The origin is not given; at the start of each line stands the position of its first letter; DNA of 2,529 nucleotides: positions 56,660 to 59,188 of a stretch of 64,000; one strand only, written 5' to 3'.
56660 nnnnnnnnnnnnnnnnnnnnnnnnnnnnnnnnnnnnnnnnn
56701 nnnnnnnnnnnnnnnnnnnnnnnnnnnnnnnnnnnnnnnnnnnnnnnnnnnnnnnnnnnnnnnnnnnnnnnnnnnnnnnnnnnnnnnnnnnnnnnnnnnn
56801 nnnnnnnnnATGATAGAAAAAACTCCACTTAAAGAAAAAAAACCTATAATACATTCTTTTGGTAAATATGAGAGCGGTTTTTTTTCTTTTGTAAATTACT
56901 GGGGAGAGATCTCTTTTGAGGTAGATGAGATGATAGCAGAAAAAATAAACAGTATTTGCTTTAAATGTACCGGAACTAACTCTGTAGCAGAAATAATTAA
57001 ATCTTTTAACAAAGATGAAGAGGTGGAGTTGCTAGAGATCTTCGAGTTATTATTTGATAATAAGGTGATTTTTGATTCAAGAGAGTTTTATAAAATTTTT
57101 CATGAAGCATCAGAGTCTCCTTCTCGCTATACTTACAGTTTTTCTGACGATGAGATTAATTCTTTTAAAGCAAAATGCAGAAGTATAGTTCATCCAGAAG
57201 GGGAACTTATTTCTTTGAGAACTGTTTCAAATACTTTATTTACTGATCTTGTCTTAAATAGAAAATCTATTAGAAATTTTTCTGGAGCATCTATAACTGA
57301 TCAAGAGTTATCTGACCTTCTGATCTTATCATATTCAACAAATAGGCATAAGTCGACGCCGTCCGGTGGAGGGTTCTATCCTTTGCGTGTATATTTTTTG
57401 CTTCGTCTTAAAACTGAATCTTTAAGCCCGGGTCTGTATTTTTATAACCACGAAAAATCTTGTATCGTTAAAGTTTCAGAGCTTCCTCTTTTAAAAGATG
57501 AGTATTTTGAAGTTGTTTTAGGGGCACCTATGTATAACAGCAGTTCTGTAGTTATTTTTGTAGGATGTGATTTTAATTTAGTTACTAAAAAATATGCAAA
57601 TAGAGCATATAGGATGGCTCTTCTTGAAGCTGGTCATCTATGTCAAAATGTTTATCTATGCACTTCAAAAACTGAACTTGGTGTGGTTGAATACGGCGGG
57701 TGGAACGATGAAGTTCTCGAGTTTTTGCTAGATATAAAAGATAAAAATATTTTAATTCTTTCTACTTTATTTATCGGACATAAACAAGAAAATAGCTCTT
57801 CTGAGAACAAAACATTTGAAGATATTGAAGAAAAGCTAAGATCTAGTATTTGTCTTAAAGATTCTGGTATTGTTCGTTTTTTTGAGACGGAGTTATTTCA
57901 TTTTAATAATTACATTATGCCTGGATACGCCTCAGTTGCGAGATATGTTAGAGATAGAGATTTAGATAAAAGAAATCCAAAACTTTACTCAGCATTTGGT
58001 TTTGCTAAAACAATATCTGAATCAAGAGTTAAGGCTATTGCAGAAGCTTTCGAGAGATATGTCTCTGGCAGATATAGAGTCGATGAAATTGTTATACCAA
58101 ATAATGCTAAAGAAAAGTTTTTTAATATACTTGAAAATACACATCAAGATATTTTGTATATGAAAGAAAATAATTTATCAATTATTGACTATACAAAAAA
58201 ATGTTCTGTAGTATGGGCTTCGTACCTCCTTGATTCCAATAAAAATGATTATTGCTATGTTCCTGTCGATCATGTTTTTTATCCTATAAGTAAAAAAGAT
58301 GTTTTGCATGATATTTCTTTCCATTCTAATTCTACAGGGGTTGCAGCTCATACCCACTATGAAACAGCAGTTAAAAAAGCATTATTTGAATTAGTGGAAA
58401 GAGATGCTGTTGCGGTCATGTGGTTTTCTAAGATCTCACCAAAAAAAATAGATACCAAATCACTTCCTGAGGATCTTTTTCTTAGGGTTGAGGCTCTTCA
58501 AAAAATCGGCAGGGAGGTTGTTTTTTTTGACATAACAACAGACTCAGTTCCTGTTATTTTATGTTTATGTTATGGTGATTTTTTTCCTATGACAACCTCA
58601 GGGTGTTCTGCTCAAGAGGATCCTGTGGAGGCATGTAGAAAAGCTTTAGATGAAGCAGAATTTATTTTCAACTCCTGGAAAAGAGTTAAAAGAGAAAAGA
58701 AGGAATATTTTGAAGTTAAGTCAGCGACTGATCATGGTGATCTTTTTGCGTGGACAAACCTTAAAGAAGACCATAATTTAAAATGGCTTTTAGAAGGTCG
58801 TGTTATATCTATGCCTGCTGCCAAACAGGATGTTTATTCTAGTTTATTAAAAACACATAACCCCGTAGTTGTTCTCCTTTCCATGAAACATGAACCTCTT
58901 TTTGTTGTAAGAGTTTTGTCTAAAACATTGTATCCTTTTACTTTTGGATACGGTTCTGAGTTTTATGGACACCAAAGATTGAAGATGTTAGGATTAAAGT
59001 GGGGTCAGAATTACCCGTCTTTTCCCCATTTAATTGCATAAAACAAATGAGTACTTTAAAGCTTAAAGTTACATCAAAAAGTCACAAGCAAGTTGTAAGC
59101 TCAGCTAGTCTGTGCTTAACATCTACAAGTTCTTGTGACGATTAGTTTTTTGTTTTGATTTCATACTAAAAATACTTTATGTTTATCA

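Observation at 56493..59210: Compact TOMM/LAP-type RiPP locus: SagB-dehydrogenase-YcaO fusion enzyme with an unannotated 32-aa Cys/Ser/Thr-rich precursor ORF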

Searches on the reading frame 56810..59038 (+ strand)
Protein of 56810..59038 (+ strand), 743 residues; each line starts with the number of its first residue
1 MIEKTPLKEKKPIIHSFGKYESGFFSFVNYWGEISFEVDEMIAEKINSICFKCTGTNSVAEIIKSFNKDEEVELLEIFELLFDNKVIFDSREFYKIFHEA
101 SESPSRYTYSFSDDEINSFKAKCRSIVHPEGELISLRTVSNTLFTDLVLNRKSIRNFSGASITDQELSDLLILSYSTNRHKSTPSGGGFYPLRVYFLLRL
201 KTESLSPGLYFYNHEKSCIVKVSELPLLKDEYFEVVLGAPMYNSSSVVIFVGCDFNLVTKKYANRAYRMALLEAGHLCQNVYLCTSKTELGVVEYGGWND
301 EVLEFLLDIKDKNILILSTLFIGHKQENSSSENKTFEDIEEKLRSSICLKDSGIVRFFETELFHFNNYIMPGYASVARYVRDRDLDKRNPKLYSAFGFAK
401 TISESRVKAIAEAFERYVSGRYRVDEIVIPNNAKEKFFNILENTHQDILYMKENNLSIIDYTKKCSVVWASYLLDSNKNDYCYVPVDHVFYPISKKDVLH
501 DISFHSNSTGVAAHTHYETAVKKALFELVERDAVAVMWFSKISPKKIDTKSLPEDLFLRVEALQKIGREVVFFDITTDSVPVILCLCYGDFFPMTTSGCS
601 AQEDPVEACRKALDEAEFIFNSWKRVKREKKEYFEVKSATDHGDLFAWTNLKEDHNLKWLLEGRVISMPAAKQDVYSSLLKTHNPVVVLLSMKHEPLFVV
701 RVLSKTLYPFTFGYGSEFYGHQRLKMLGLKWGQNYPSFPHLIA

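Call 3: search_protein_families(library=pfam, proteins=[window:56810-59038:+], max_evalue=1)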
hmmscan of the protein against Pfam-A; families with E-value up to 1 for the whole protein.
window:56810-59038:+ (743 aa): 2 families
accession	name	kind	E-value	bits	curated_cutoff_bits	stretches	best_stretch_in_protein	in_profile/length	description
PF02624.21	YcaO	-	4.9e-32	112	25.7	1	397-642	2-257/325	YcaO cyclodehydratase, ATP-ad Mg2+-binding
PF00881.29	Nitroreductase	-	4.2e-12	47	23.5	1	149-316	2-161/167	Nitroreductase family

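Call 4: search_protein_families(library=ncbifam, proteins=[window:56810-59038:+], max_evalue=1)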
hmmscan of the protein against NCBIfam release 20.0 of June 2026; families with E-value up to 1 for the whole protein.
window:56810-59038:+ (743 aa): 6 families
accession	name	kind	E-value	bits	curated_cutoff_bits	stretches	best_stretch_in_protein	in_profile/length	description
TIGR03604.1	TOMM_cyclo_SagD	subfamily_domain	8.7e-34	117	219.25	1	400-650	4-267/377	thiazole/oxazole-forming peptide maturase, SagD family component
TIGR03605.1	antibiot_sagB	domain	1e-25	90.3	78.4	1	178-323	27-172/173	SagB family peptide dehydrogenase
TIGR03266.1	methan_mark_1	equivalog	1.7e-17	63.5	365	1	350-583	19-229/376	YcaO-related McrA-glycine thioamidation protein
TIGR00702.1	TIGR00702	domain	3.6e-17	62.5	75.65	1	396-615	52-264/377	YcaO-type kinase domain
TIGR04511.1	SagB_rel_DH_2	exception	1.3e-15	57.3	240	1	132-308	162-352/380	putative peptide maturation dehydrogenase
TIGR03403.1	nifS_epsilon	equivalog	0.13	11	587.7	1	408-511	42-155/382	NifS family cysteine desulfurase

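Call 5: find_homologous_proteins(query=window:56810-59038:+)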
Query window:56810-59038:+ (743 aa): 25 proteins with E <= 0.001 among 8000 candidates.
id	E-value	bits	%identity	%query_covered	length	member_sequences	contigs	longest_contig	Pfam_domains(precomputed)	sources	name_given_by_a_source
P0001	0.0e+0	1698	100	100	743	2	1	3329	PF00881.30,PF02624.22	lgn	-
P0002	8.0e-280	948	57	100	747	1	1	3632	PF00881.30,PF02624.22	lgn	-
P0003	3.3e-148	513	37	99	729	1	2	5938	PF00881.30,PF02624.22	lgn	-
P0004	5.5e-102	360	33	97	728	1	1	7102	PF00881.30,PF02624.22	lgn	-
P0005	6.8e-102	360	33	99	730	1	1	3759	PF00881.30,PF02624.22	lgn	-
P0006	1.2e-97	346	33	94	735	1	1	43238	PF00881.30,PF02624.22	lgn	-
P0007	2.4e-94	335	31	97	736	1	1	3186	PF00881.30,PF02624.22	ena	-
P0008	3.3e-93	331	31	97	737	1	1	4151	PF00881.30,PF02624.22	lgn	-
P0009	1.9e-92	329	32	97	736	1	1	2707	PF00881.30,PF02624.22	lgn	-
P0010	7.1e-91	324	32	93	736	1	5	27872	PF00881.30,PF02624.22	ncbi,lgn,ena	-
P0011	9.9e-91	323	31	97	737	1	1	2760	PF00881.30,PF02624.22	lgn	-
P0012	1.1e-90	323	31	94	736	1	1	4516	PF00881.30,PF02624.22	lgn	-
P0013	6.5e-89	317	30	99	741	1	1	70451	PF00881.30,PF02624.22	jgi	-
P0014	1.5e-87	313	31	99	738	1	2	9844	PF00881.30,PF02624.22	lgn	-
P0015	6.9e-83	297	30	96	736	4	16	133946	PF00881.30,PF02624.22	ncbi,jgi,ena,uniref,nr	ncbi:MAG: hypothetical protein A3B11_00550 [Candidatus Taylorbacteria bacterium RIFCSPLOWO2_01_FULL_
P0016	8.8e-75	271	29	99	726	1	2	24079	PF00881.30,PF02624.22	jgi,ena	-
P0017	9.7e-74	267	28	93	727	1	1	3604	PF00881.30,PF02624.22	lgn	-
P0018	2.9e-72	262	28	94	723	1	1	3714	PF00881.30,PF02624.22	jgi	jgi:thiazole/oxazole-forming peptide maturase SagD family component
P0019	4.2e-72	262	31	82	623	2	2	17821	PF00881.30,PF02624.22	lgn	-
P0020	2.6e-70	256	30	94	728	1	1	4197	PF00881.30,PF02624.22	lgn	-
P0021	1.4e-69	253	27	99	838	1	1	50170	PF00881.30,PF02624.22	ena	-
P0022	9.0e-66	241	30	76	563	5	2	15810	PF00881.30,PF02624.22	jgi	jgi:ribosomal protein S12 methylthiotransferase accessory factor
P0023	8.6e-65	237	29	95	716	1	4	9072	PF00881.30,PF02624.22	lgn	-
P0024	1.6e-61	227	31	72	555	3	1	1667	PF00881.30,PF02624.22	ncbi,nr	ncbi:MAG: YcaO-like family protein, partial [Candidatus Uhrbacteria bacterium]|nr:YcaO-like family p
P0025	1.5e-36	144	28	46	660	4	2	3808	PF00881.30,PF02624.22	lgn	-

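Call 7: find_encoding_contigs(protein=P0002, flank=3000, max_places=2)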
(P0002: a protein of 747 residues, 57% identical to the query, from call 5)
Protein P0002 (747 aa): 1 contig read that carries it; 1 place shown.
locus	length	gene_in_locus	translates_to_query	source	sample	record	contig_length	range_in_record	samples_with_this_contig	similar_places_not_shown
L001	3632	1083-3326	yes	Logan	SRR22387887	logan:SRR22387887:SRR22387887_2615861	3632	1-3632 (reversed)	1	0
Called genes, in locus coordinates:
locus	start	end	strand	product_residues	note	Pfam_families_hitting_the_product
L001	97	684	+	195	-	PF05724:TPMT (weak), PF13489:Methyltransf_23, PF05401:NodS, PF06325:PrmA, PF13847:Methyltransf_31, PF13649:Methyltransf_25, PF08241:Methyltransf_11, PF08242:Methyltransf_12, +5 more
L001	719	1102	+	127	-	PF19673:DUF6176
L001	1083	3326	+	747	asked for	PF00881:Nitroreductase, PF02624:YcaO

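Call 8: find_encoding_contigs(protein=P0003, flank=3000, max_places=2)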
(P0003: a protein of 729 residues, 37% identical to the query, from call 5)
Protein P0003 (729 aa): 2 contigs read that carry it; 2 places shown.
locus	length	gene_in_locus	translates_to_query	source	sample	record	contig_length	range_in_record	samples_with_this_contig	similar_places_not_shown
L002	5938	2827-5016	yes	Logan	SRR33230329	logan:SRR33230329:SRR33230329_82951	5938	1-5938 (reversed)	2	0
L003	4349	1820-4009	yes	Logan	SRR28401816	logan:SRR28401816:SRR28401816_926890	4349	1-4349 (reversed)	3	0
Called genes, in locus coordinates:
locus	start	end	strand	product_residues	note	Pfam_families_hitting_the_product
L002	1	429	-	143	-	?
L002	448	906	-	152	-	-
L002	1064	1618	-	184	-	PF02698:DUF218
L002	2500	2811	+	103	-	PF19673:DUF6176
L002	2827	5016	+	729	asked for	PF00881:Nitroreductase, PF02624:YcaO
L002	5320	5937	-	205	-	?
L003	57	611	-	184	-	PF02698:DUF218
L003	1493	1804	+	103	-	PF19673:DUF6176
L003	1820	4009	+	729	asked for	PF00881:Nitroreductase, PF02624:YcaO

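Call 9: find_encoding_contigs(protein=P0004, flank=3000, max_places=2)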
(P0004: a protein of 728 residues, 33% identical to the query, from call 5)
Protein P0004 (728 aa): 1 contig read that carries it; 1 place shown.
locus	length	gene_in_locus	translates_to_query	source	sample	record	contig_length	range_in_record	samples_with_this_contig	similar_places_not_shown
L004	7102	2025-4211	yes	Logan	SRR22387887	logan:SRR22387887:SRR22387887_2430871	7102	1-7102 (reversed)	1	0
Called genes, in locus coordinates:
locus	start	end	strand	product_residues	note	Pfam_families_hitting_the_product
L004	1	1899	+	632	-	?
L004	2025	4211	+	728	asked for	PF00881:Nitroreductase, PF02624:YcaO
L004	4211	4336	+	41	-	-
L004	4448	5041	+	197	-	-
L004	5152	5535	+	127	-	-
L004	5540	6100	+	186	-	PF02600:DsbB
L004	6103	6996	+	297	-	PF03690:MYG1_exonuc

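Call 10: find_encoding_contigs(protein=P0006, flank=4000, max_places=1)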
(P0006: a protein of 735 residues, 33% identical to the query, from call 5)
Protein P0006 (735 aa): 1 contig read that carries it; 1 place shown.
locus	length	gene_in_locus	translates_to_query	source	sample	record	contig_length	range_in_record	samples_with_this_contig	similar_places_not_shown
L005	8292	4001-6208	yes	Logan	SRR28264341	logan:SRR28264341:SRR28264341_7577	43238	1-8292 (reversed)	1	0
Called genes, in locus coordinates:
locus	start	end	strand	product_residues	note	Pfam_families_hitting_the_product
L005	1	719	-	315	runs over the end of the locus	-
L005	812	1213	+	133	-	PF02675:AdoMet_dc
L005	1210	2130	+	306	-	-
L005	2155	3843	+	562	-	PF16927:HisKA_7TM, PF00512:HisKA, PF02518:HATPase_c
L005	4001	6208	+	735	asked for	PF00881:Nitroreductase, PF02624:YcaO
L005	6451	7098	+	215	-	PF10026:DUF2268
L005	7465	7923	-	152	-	PF09424:YqeY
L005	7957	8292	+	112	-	?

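Call 11: find_encoding_contigs(protein=P0010, flank=4000, max_places=1)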
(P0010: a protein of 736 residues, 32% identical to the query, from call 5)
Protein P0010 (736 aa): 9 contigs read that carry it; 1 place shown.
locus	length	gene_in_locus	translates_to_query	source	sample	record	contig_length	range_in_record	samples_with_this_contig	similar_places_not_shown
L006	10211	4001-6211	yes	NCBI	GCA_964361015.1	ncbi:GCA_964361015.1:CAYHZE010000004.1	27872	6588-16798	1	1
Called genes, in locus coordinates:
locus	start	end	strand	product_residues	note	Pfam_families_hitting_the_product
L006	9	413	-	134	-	PF00303:Thymidylat_synt (weak)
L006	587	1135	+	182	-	PF01551:Peptidase_M23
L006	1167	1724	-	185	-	-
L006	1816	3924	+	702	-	PF17757:UvrB_inter, PF02559:CarD_TRCF_RID (weak), PF00270:DEAD, PF04851:ResIII (weak), PF00271:Helicase_C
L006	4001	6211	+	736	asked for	PF00881:Nitroreductase, PF02624:YcaO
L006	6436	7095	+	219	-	PF10026:DUF2268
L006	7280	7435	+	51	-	-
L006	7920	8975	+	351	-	PF00089:Trypsin, PF13365:Trypsin_2, PF13180:PDZ_2, PF17820:PDZ_6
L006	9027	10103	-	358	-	PF13519:VWA_2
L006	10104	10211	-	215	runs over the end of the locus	PF00515:TPR_1 (faint)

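Call 12: find_encoding_contigs(protein=P0013, flank=4000, max_places=1)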
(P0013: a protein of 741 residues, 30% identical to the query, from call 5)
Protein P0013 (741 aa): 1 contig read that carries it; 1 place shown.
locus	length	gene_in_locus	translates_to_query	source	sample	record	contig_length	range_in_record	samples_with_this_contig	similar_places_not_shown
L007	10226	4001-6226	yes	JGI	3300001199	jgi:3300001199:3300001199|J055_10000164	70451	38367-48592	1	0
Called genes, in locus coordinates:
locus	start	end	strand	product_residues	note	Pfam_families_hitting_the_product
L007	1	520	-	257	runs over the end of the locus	PF01978:TrmB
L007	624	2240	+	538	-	-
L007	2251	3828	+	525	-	PF16927:HisKA_7TM, PF00512:HisKA, PF02518:HATPase_c, PF13589:HATPase_c_3 (weak)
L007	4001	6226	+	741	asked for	PF00881:Nitroreductase, PF02624:YcaO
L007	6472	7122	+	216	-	PF10026:DUF2268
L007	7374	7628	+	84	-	-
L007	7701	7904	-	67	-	-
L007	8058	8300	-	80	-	-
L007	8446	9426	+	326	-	PF00579:tRNA-synt_1b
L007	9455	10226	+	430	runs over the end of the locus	-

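Call 13: find_encoding_contigs(protein=P0015, flank=4000, max_places=1)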
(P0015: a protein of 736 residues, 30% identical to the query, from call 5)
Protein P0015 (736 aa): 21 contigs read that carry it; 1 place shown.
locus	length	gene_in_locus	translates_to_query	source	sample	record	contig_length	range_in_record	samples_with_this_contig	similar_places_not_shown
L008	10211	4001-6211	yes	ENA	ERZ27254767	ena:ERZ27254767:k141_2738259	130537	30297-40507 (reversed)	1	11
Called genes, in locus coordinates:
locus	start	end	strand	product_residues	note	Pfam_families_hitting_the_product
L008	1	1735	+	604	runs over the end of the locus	-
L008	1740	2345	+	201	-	-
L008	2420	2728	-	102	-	-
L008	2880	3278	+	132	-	-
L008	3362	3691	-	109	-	-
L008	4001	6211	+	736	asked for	PF00881:Nitroreductase, PF02624:YcaO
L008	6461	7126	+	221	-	PF10026:DUF2268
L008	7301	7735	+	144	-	PF12666:PrgI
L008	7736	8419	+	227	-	PF26593:TraC-like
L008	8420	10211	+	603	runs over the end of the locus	PF19044:P-loop_TraG, PF01935:DUF87 (weak), PF12846:AAA_10 (faint)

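Call 44: find_related_loci(query=A1, collection=genome_contigs, flank=3000)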
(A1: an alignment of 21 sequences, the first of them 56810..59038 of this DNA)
Query A1 (743 aa) in genome_contigs; peptide patterns used: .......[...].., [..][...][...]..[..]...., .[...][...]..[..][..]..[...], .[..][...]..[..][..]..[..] (x = any residue, [..] = any of these).
600 stretches matched a pattern (row limit reached: there are more); 504 encode a relative of the query (tblastn E <= 1e-3); the best 80 are kept; 80 distinct loci.
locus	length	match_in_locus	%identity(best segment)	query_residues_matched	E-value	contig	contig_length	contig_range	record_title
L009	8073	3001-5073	32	53-743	1e-96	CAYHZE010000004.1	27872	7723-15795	MAG TPA_asm: uncultured Candidatus Saccharibacteria bacterium isolate ERP119705_co17_184 genome assembly, contig: NODE_1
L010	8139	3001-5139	32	11-743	7e-97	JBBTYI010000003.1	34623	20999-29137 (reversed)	MAG: Patescibacteria group bacterium isolate H43-bin026_1 H43_bin026_1_000000000003, whole genome shotgun sequence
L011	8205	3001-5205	30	7-743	7e-91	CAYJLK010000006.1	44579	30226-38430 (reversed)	MAG TPA_asm: uncultured Candidatus Saccharibacteria bacterium isolate ERP124720_co1_118 genome assembly, contig: NODE_11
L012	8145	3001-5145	30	28-743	2e-87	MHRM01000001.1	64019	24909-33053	MAG: Candidatus Taylorbacteria bacterium RIFCSPHIGHO2_02_FULL_44_12 rifcsphigho2_02_scaffold_1142, whole genome shotgun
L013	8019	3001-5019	30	44-722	3e-75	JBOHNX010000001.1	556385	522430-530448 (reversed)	MAG: Candidatus Saccharimonadales bacterium isolate SD8036_maxbin2.bin.8 NODE_2_length_556385_cov_14.177026, whole genom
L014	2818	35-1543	34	241-743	2e-76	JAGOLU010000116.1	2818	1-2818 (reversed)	Candidatus Woesebacteria bacterium isolate Gw_Eff_bin_148 Gw_Eff_168600_length_2818_cov_9.972501, whole genome shotgun s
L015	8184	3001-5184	30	9-743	2e-74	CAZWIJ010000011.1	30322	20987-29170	MAG TPA_asm: uncultured Candidatus Saccharibacteria bacterium isolate SRP118108_co3_444 genome assembly, contig: NODE_55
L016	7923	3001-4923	29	78-726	2e-74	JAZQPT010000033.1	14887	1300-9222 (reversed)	MAG: Candidatus Saccharimonadales bacterium isolate T1900045238_TH20190008.MAGScoT_cleanbin_000005 SGB_5494_k141_77711,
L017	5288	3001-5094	33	43-743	2e-111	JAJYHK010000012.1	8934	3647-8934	MAG: bacterium isolate DBS1-3.bin59 NODE_16803_length_8934_cov_1.78983, whole genome shotgun sequence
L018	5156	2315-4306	26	37-732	1e-42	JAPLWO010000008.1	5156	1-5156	MAG: Candidatus Magasanikiibacteriota bacterium isolate LacPavin_0920_WC57_MAG_45_8 LacPavin_0920_WC57_scaffold_527198,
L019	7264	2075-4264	30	11-743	2e-87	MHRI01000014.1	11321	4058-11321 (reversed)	MAG: Candidatus Taylorbacteria bacterium RIFCSPHIGHO2_01_FULL_51_15 rifcsphigho2_01_scaffold_20107, whole genome shotgun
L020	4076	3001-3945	29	11-326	3e-33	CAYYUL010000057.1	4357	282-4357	MAG TPA_asm: uncultured Candidatus Saccharibacteria bacterium isolate SRP269290_co2_270 genome assembly, contig: NODE_31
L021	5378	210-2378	34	11-743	5e-109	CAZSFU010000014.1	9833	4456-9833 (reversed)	MAG TPA_asm: uncultured Candidatus Saccharibacteria bacterium isolate SRP170004_co1_24 genome assembly, contig: NODE_111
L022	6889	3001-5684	29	53-717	1e-25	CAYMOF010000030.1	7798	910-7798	MAG TPA_asm: uncultured Candidatus Saccharibacteria bacterium isolate SRP141376_co2_385 genome assembly, contig: NODE_16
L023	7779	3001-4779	25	147-663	5e-25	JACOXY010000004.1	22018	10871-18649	MAG: Candidatus Liptonbacteria bacterium isolate NC_groundwater_165_Ag_S-0.1um_43_15 S4_GD2017_2_S1_scaffold_1544, whole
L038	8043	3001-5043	23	53-740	2e-18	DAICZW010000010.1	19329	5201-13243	MAG TPA_asm: bacterium isolate clean1826 NODE_10_length_19329_cov_6.785737, whole genome shotgun sequence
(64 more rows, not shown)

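Call 51: search_protein_representatives(protein=window:56810-59038:+)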
Query: 743 residues. Proteins with E-value up to 0.001 (for the whole library): 8327; up to 1e-10: 2004; up to 1e-30: 246. The best 150 are listed.
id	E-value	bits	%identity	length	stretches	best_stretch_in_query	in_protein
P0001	0.0e+00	1697.5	100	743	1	1-743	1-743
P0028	3.4e-145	501.6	38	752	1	8-743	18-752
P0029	2.3e-133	462.5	36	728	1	11-743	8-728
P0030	1.7e-120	419.9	36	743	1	46-743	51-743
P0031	1.1e-116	407.3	34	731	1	9-742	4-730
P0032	9.6e-110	384.4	35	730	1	46-742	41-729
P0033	2.0e-107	376.7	33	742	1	12-743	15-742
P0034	2.8e-106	372.9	34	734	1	46-743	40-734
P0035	2.4e-105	369.9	33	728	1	11-743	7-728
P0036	1.3e-102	360.9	38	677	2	190-742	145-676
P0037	1.6e-102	360.5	32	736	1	11-743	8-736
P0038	2.7e-101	356.4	33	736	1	43-743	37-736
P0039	1.2e-100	354.4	33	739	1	16-743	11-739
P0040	1.2e-99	351.0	31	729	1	8-743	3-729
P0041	1.6e-97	344.0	33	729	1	11-743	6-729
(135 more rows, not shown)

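Call 67: find_related_loci(query=A1, collection=metagenome_contigs, flank=2500)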
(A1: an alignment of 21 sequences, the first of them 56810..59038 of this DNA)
Query A1 (743 aa) in metagenome_contigs; peptide patterns used: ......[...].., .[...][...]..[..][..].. (x = any residue, [..] = any of these).
600 stretches matched a pattern (row limit reached: there are more); 473 encode a relative of the query (tblastn E <= 1e-3); the best 80 are kept; 80 distinct loci.
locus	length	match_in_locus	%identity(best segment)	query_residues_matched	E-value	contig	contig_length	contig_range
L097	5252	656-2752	32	38-743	1e-99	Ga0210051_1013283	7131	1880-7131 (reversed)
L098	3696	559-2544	27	42-724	6e-55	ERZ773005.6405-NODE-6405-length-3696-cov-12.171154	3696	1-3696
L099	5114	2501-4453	27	53-724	7e-54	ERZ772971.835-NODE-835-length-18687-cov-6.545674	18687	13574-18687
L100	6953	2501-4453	27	53-724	6e-53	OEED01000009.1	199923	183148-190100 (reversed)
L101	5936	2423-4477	26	53-740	4e-44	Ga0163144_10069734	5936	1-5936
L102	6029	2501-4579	24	46-732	9e-44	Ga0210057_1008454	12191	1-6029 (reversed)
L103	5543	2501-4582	24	38-740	2e-43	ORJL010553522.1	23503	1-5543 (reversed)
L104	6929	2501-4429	24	50-721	4e-41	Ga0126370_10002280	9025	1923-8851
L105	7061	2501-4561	23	53-740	9e-38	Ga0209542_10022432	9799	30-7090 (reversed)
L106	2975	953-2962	24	33-724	6e-37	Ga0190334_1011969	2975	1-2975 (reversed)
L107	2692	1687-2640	28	4-323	2e-36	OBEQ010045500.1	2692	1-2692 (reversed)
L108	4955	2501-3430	31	10-310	4e-36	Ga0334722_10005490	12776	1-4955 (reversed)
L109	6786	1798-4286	29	4-743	1e-35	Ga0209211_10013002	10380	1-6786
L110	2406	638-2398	23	49-663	4e-34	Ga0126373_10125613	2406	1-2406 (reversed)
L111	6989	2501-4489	23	53-724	4e-33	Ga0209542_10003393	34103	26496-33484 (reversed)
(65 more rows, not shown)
